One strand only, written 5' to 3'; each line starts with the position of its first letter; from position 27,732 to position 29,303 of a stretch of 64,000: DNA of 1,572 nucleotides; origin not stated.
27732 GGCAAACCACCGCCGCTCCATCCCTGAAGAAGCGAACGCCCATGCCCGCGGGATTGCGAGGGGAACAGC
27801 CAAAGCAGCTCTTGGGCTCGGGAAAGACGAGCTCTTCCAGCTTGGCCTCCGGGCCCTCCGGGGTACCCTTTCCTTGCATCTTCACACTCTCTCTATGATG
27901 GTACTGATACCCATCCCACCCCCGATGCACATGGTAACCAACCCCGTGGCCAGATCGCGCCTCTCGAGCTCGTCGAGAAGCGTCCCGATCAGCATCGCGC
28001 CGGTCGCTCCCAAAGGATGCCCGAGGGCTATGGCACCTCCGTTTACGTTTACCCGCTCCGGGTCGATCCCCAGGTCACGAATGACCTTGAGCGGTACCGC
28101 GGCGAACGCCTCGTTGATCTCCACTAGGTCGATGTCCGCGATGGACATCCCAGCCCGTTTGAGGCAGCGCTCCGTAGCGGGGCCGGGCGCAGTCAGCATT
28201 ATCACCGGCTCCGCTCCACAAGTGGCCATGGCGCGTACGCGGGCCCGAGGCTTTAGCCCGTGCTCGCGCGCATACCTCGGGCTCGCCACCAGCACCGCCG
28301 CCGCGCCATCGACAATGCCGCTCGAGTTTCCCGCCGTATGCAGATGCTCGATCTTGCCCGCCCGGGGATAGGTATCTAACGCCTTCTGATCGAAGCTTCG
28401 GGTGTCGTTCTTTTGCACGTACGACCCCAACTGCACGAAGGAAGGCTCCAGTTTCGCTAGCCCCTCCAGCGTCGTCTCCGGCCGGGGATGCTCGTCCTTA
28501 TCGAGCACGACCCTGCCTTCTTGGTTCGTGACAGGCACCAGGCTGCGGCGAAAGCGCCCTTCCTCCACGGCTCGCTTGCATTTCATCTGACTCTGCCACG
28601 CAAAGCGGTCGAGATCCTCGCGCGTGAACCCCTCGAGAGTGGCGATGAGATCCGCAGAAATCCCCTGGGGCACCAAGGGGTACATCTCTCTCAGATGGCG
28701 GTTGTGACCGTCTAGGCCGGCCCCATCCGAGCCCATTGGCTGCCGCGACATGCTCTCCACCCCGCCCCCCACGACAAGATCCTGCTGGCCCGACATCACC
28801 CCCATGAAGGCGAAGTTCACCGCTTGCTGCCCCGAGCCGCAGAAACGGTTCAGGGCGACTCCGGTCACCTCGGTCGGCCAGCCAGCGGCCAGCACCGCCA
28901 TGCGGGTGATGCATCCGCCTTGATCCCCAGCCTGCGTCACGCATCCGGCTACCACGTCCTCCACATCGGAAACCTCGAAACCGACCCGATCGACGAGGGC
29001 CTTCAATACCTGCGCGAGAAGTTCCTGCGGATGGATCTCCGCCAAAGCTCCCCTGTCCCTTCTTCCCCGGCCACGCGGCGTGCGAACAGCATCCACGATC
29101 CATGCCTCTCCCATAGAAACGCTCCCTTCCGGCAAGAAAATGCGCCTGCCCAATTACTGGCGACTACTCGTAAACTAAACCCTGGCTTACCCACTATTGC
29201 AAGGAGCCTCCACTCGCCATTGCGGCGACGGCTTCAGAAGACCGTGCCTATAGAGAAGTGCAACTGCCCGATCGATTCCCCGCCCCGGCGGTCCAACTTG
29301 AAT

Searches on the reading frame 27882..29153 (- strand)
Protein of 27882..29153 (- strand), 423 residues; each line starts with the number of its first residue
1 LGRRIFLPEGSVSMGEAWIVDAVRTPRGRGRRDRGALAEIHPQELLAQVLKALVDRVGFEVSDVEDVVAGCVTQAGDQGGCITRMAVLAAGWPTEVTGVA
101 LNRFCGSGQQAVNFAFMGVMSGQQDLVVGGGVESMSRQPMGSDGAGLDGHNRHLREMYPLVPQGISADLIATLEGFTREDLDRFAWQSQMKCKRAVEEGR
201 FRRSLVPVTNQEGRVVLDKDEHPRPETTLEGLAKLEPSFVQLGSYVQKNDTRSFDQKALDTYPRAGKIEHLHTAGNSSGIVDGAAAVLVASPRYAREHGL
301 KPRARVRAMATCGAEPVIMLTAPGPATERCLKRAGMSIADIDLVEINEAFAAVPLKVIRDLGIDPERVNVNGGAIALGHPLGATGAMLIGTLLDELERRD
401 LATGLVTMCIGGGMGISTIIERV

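Call 76: search_protein_families(library=pfam, proteins=[window:27882-29153:-], max_evalue=0.0001)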
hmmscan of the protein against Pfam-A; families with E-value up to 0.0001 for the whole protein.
window:27882-29153:- (423 aa): 3 families
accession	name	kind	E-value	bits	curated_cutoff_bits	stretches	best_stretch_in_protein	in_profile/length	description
PF00108.29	Thiolase_N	-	2.8e-55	187.9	26.4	1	18-244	2-238/260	Thiolase, N-terminal domain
PF02803.24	Thiolase_C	-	3.4e-46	156.3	27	1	300-422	1-123/123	Thiolase, C-terminal domain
PF22691.2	Thiolase_C_1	-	5.5e-06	26.6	28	0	317-363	14-60/144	Thiolase C-terminal domain-like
